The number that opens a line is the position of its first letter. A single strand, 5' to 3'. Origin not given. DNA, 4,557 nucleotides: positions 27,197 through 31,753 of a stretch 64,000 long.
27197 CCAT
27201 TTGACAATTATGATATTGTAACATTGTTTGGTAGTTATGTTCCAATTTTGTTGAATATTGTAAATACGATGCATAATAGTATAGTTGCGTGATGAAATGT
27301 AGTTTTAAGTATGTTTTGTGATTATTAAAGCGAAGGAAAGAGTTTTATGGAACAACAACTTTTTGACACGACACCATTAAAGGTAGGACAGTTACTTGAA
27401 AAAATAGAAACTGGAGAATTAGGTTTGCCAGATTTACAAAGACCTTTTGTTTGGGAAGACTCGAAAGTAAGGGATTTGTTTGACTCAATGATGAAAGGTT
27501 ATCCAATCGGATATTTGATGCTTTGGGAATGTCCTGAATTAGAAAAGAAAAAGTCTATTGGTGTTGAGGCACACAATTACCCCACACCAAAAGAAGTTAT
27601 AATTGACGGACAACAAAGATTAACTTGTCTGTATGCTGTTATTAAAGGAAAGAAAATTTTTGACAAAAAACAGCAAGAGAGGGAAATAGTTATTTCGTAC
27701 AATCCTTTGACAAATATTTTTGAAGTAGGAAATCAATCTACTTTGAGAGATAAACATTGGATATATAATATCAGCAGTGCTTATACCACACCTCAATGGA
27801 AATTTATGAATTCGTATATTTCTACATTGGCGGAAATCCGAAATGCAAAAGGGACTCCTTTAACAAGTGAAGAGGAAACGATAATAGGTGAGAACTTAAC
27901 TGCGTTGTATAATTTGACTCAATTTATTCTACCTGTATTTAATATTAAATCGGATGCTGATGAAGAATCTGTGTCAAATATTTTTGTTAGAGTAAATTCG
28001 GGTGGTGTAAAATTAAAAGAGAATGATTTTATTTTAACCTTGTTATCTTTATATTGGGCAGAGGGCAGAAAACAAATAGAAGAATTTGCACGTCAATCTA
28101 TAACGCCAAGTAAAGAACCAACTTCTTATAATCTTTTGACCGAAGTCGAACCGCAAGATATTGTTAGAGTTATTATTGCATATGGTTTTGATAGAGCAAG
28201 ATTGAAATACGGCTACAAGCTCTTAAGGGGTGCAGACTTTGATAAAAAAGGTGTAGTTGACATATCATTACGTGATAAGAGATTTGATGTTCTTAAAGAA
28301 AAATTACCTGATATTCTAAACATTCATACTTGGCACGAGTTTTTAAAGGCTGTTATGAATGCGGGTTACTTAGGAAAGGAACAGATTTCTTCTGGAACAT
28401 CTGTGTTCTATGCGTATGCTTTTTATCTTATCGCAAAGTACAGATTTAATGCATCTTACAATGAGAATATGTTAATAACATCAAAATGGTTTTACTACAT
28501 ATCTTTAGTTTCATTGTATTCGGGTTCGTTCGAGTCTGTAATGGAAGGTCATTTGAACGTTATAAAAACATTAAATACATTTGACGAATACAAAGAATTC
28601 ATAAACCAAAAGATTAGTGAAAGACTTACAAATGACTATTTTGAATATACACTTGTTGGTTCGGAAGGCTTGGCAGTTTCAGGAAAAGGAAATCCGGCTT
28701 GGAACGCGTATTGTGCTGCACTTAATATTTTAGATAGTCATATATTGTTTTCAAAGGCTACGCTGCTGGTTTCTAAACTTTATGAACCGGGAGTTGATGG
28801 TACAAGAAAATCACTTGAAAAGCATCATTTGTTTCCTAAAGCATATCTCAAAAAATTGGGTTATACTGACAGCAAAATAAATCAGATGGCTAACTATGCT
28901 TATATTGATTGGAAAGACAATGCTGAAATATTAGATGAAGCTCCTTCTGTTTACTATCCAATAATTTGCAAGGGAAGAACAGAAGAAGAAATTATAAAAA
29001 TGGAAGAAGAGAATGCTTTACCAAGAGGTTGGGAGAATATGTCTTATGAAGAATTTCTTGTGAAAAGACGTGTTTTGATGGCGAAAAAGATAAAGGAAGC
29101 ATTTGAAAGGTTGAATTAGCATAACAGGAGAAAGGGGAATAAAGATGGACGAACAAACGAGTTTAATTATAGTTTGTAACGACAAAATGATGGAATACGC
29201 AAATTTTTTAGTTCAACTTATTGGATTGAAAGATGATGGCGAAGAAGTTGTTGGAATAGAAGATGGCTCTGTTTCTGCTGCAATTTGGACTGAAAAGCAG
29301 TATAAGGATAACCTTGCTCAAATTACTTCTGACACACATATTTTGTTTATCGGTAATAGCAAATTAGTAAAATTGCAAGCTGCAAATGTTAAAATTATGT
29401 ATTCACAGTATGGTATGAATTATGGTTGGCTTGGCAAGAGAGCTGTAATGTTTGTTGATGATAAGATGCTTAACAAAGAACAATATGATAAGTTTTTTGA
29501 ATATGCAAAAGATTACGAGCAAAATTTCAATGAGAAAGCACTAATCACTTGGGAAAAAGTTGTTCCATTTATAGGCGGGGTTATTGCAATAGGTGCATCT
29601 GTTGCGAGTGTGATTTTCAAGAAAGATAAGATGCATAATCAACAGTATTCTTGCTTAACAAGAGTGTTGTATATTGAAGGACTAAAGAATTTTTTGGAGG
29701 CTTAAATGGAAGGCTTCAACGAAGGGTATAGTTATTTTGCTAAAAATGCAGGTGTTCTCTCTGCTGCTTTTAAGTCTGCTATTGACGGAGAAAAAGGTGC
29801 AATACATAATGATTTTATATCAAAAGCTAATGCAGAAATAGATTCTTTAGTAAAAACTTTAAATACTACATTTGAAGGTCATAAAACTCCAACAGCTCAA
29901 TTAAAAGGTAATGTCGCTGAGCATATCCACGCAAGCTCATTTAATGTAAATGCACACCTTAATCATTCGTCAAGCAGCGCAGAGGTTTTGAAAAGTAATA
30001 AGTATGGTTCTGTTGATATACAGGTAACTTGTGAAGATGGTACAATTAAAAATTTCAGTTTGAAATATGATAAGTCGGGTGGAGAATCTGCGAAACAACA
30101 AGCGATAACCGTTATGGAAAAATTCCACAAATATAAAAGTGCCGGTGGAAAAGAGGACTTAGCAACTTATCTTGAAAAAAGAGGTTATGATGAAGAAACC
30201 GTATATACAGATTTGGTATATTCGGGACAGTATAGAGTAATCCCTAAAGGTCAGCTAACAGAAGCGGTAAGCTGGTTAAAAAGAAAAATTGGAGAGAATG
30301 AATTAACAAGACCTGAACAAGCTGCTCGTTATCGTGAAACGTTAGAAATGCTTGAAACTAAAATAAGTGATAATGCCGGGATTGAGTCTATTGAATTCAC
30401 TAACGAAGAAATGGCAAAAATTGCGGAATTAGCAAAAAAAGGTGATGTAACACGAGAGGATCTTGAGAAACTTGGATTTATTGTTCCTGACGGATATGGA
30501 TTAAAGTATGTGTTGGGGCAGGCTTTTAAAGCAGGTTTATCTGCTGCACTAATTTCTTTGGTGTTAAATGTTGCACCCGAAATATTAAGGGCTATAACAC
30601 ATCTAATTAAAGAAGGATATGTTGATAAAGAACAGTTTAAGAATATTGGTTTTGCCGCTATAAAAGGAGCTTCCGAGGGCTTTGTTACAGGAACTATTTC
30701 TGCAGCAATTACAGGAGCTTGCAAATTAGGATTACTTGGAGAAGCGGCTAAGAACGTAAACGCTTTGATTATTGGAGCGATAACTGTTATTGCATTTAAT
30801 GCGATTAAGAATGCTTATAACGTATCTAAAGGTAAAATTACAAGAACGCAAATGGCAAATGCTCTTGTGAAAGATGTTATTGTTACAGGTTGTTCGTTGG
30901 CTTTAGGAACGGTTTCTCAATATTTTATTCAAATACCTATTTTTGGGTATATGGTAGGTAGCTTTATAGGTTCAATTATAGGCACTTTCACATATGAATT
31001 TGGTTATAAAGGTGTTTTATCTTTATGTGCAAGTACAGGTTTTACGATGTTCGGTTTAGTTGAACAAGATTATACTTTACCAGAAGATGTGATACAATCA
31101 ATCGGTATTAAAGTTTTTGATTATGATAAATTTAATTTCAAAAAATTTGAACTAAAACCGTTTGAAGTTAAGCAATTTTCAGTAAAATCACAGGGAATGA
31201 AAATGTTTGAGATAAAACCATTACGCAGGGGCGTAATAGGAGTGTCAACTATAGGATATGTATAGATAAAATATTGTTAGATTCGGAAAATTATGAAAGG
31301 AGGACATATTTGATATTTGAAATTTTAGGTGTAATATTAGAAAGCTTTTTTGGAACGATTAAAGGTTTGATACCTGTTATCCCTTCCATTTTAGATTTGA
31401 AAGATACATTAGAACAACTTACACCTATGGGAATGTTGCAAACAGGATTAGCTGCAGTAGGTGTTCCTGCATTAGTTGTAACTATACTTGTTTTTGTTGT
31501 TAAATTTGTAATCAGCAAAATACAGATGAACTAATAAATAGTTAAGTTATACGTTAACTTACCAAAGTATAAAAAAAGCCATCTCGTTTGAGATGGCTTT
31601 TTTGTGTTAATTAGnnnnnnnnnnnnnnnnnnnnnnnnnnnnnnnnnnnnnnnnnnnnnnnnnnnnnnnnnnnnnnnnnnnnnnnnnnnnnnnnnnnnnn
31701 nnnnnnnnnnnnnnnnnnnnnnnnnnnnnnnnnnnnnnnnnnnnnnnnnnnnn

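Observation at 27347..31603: Three-gene membrane module of unknown function co-transcribed with GmrSD-like and Type I R-M genes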

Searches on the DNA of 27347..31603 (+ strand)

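Call 7: search_dna_similar(query=window:27347-31603:+, collection=plasmids, mode=near, max_rows=20)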
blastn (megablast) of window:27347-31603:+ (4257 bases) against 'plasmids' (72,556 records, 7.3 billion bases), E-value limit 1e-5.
No match.
